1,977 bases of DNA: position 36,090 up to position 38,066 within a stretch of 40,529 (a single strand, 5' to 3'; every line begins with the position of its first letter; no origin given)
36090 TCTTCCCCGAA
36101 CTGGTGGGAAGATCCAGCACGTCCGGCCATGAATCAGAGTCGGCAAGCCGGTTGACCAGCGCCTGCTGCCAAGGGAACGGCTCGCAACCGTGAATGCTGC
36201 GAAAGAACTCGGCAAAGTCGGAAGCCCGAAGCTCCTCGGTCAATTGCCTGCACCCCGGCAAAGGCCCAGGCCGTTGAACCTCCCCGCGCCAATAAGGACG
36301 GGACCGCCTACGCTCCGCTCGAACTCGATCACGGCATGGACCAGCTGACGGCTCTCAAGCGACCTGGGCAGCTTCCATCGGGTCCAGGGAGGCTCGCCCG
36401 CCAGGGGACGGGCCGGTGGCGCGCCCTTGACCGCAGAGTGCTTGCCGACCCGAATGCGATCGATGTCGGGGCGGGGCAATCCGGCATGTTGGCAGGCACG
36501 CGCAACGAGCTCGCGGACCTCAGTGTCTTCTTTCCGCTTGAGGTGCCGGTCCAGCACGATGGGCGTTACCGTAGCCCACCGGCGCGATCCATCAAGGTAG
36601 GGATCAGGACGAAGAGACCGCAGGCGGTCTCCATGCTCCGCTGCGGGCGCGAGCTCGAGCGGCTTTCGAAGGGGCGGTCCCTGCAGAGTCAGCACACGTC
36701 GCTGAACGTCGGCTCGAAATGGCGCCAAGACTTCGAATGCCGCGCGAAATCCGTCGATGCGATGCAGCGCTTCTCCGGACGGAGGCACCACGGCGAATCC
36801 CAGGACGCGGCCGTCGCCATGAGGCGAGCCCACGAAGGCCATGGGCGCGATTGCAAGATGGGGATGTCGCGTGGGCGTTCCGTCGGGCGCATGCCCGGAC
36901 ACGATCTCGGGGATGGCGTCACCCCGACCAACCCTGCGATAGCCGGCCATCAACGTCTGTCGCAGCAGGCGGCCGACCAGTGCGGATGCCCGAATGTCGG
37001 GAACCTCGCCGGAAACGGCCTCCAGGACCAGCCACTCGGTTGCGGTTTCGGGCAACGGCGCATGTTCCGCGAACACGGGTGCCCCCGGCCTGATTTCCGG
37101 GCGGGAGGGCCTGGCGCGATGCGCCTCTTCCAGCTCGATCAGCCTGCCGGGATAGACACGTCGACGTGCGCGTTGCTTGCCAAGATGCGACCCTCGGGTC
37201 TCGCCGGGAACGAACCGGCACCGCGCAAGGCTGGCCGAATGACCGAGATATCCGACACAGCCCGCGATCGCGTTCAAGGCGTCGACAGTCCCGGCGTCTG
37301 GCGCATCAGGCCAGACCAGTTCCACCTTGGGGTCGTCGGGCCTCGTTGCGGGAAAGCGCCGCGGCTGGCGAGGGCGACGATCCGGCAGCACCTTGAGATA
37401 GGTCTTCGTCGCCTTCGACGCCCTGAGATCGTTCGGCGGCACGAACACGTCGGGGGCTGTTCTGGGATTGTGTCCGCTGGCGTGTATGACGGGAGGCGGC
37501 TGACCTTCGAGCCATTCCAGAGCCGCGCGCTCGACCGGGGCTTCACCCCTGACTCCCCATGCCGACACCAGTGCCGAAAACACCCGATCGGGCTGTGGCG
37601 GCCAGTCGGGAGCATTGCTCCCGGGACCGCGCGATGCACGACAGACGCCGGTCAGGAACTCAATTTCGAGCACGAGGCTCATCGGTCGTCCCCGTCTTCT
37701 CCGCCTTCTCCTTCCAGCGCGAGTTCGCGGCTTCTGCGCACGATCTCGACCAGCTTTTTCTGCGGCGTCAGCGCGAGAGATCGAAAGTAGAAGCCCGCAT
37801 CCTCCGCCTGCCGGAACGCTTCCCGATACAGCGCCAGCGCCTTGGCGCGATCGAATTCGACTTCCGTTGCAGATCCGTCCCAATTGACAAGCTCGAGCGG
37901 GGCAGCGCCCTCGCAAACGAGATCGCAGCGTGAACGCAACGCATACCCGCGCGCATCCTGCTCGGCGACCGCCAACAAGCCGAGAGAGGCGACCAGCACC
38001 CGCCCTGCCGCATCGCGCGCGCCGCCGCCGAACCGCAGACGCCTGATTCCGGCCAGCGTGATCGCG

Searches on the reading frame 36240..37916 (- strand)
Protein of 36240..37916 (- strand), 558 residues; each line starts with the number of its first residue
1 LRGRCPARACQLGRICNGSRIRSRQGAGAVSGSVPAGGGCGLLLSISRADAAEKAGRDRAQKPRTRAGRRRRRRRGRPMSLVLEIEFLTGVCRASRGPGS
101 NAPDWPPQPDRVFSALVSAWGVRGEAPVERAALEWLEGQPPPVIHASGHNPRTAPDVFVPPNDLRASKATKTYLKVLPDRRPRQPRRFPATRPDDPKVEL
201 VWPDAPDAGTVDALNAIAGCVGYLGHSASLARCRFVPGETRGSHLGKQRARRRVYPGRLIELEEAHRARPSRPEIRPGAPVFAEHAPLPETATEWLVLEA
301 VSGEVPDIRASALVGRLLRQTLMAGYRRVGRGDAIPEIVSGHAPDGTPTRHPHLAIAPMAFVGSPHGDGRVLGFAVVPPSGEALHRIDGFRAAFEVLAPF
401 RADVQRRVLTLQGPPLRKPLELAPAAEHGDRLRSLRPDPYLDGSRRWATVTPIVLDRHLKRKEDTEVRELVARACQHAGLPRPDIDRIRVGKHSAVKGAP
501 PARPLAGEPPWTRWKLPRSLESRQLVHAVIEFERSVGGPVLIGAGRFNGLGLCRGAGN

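Call 26: search_protein_families(library=pfam, proteins=[window:36240-37916:-], max_evalue=0.001)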
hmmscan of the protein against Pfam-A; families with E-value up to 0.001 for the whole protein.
window:36240-37916:- (558 aa): 1 family
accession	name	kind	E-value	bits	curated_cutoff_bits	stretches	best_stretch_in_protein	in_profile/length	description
PF09609.15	Cas_GSU0054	-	5.2e-14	52.3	21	2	334-554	310-551/552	CRISPR-associated protein, GSU0054 family (Cas_GSU0054)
